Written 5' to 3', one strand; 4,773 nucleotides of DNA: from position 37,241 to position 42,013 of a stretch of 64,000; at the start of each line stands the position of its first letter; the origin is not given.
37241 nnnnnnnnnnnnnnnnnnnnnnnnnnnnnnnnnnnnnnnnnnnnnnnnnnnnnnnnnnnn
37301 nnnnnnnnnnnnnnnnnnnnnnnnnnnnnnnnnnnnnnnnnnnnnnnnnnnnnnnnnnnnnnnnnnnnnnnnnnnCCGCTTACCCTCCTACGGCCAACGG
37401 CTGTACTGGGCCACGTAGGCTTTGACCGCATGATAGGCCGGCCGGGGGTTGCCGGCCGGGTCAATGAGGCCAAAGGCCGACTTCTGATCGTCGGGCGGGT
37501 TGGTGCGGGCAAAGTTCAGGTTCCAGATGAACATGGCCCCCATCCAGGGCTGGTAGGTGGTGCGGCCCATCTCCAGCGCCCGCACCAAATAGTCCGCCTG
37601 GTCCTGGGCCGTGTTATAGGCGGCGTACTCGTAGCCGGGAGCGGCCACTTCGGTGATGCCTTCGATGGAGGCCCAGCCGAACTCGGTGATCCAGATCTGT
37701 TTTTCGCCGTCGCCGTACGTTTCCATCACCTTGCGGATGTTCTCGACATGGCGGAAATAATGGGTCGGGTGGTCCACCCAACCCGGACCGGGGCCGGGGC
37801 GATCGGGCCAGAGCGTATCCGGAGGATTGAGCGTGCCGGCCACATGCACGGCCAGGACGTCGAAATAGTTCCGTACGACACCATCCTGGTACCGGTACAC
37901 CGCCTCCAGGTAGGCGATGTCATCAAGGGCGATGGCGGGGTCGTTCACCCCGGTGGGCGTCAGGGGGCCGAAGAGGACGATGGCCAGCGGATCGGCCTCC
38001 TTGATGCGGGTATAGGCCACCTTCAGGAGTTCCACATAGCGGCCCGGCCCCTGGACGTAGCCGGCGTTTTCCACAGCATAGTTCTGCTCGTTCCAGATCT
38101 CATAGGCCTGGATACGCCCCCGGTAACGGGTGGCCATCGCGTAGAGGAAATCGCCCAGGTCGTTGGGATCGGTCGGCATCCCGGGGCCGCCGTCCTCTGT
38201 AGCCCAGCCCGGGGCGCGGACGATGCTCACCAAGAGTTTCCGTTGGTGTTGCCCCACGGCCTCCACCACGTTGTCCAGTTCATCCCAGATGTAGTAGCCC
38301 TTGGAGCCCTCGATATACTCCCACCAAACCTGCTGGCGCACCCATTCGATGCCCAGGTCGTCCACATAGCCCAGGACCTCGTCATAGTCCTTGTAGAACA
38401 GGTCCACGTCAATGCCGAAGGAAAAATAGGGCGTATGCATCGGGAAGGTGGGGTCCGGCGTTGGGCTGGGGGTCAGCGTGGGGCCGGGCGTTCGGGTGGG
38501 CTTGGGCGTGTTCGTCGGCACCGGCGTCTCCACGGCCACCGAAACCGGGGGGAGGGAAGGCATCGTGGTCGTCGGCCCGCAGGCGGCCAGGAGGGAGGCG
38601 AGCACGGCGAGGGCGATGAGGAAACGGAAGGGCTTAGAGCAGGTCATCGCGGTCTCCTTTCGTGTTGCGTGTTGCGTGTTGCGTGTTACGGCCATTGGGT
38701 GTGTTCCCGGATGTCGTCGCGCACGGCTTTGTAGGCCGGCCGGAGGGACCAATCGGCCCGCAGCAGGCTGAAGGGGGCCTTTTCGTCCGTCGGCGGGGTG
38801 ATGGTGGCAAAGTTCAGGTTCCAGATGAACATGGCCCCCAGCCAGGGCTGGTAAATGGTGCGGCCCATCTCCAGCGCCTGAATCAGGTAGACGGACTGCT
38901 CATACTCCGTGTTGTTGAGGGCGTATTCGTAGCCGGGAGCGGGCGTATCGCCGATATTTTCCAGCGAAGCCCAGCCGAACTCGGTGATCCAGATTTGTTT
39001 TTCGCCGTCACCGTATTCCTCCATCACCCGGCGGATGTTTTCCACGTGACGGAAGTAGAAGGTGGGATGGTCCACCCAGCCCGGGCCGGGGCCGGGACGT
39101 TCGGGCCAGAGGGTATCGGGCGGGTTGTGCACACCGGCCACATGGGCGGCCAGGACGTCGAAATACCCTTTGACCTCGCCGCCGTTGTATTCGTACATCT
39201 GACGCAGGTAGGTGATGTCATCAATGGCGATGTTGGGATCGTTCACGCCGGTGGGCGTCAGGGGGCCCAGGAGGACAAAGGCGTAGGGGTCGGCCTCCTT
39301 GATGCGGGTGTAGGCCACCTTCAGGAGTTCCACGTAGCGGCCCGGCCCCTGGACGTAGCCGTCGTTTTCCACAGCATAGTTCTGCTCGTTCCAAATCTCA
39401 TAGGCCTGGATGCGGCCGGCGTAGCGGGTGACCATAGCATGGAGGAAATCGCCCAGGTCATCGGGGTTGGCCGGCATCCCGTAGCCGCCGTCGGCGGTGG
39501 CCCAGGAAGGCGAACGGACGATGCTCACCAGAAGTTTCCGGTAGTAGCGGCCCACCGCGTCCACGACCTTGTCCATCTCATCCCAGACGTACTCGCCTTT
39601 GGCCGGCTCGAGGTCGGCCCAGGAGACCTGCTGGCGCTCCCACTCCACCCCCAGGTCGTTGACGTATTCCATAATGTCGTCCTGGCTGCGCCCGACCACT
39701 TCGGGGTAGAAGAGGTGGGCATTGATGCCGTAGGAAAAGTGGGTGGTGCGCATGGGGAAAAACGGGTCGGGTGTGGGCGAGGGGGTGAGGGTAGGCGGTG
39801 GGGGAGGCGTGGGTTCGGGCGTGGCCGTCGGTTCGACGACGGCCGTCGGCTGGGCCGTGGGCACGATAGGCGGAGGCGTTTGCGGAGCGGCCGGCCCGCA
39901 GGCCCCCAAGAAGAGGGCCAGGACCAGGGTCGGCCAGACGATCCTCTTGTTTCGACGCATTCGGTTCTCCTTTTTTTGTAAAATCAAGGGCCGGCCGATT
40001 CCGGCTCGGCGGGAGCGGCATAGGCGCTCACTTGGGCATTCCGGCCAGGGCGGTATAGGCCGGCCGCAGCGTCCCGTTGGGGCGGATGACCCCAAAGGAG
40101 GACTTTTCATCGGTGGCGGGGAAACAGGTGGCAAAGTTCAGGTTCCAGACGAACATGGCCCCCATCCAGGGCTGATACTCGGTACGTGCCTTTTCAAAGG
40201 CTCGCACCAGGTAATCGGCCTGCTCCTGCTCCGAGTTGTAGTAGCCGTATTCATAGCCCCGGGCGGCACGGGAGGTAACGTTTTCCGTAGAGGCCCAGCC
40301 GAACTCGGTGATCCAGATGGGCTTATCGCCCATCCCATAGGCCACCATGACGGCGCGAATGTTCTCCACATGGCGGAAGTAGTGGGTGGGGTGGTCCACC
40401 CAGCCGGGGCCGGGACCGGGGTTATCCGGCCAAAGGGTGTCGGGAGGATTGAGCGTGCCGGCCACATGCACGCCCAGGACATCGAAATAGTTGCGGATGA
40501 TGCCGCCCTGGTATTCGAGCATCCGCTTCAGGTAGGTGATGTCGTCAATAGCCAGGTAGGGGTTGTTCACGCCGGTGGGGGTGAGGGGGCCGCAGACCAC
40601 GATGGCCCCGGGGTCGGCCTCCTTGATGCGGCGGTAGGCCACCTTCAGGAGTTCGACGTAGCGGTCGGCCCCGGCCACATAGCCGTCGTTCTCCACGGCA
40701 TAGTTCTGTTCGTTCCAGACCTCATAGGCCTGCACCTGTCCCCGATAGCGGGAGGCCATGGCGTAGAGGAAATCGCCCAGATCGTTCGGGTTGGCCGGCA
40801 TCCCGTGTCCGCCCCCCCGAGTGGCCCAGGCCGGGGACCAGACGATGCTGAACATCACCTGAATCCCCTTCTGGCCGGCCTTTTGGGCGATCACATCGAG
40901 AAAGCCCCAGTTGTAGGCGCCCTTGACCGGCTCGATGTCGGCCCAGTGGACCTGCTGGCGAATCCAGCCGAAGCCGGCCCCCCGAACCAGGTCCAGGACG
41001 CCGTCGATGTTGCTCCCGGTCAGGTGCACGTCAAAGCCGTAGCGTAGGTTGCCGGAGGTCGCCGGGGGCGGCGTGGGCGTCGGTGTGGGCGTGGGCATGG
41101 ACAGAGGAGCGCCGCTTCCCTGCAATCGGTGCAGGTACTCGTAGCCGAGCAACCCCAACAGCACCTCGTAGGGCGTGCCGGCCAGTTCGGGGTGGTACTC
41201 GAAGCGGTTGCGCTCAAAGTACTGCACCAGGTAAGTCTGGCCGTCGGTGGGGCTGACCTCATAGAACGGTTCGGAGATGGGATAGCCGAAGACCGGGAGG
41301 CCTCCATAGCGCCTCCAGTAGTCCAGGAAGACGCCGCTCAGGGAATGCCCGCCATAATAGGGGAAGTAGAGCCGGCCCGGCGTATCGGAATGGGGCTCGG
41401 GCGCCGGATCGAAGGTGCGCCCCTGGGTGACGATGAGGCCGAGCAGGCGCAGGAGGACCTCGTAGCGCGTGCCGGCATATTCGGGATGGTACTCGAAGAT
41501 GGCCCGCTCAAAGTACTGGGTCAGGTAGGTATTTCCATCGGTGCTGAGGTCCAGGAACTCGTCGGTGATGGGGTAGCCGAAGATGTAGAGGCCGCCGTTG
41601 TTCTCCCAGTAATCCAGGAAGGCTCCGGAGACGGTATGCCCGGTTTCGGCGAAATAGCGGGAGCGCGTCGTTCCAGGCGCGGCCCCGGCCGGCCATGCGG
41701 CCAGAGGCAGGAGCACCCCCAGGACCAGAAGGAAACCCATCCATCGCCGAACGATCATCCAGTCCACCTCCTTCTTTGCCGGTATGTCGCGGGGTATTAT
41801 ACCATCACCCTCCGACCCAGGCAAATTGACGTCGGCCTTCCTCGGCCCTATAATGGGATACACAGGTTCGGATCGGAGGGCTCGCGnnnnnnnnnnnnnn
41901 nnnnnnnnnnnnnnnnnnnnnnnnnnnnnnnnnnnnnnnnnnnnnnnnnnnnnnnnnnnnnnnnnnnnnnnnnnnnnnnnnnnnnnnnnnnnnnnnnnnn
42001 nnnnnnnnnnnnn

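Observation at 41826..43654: Strongly promoted two-gene operon: tandem degenerate ParB-like protein plus NurA-like nuclease, with no HerA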

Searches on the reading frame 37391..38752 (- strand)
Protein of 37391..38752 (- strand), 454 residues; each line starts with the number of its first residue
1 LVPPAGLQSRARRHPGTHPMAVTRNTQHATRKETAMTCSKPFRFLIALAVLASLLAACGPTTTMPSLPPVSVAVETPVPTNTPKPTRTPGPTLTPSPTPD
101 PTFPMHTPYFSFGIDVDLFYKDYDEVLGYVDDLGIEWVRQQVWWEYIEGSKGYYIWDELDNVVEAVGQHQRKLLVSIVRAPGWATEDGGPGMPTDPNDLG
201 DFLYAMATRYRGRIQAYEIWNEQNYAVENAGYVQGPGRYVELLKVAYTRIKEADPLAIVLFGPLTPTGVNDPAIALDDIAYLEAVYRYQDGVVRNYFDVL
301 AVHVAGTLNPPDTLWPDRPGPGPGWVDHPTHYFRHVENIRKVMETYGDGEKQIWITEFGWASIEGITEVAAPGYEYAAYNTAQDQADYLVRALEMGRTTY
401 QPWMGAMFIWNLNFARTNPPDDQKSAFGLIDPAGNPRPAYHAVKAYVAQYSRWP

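Call 60: search_protein_families(library=pfam, proteins=[window:37391-38752:-], max_evalue=0.001)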
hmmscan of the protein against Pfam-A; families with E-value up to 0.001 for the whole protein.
window:37391-38752:- (454 aa): 1 family
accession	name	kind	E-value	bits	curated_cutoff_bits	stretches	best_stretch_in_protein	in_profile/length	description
PF00331.26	Glyco_hydro_10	-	7e-05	22.6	22.1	0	143-257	46-165/311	Glycosyl hydrolase family 10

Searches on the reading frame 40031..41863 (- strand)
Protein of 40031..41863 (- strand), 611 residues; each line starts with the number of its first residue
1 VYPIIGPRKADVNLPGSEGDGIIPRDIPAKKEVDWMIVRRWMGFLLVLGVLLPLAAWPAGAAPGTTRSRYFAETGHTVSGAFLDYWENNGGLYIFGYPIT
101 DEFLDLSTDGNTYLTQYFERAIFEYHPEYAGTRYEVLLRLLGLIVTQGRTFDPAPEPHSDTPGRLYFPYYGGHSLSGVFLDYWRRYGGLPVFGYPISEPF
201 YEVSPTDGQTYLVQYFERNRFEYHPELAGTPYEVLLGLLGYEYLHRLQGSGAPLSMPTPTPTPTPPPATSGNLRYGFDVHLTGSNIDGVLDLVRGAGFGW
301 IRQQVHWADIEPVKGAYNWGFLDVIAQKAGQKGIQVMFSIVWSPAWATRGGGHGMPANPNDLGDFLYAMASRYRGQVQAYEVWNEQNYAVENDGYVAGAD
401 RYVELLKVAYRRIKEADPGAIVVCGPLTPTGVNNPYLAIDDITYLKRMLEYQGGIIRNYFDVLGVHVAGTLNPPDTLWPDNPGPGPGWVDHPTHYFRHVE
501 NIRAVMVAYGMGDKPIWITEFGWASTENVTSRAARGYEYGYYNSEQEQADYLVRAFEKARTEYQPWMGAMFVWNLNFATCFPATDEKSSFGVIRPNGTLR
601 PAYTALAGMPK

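Call 3: search_protein_families(library=pfam, proteins=[window:40031-41863:-], max_evalue=1)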
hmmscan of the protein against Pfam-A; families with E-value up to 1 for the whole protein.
window:40031-41863:- (611 aa): 5 families
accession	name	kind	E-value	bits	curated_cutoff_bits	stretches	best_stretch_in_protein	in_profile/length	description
PF00331.26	Glyco_hydro_10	-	1.7e-05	24.7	22.1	1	305-388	45-131/311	Glycosyl hydrolase family 10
PF02449.21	Glyco_hydro_42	-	8.7e-05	22.5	21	1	290-338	16-65/376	Beta-galactosidase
PF08310.17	LGFP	-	0.025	15.3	22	0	74-91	32-50/53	LGFP repeat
PF11790.14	Glyco_hydro_cc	-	0.042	13.8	21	1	500-529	153-179/237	Glycosyl hydrolase catalytic core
PF17446.7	LtuA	-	0.26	12.3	25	0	320-339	10-29/46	Late transcription unit A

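Call 81: search_protein_families(library=ncbifam, proteins=[window:40031-41758:-], max_evalue=0.001)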
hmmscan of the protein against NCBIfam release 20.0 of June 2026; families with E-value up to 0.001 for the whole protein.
window:40031-41758:- (576 aa): 0 families
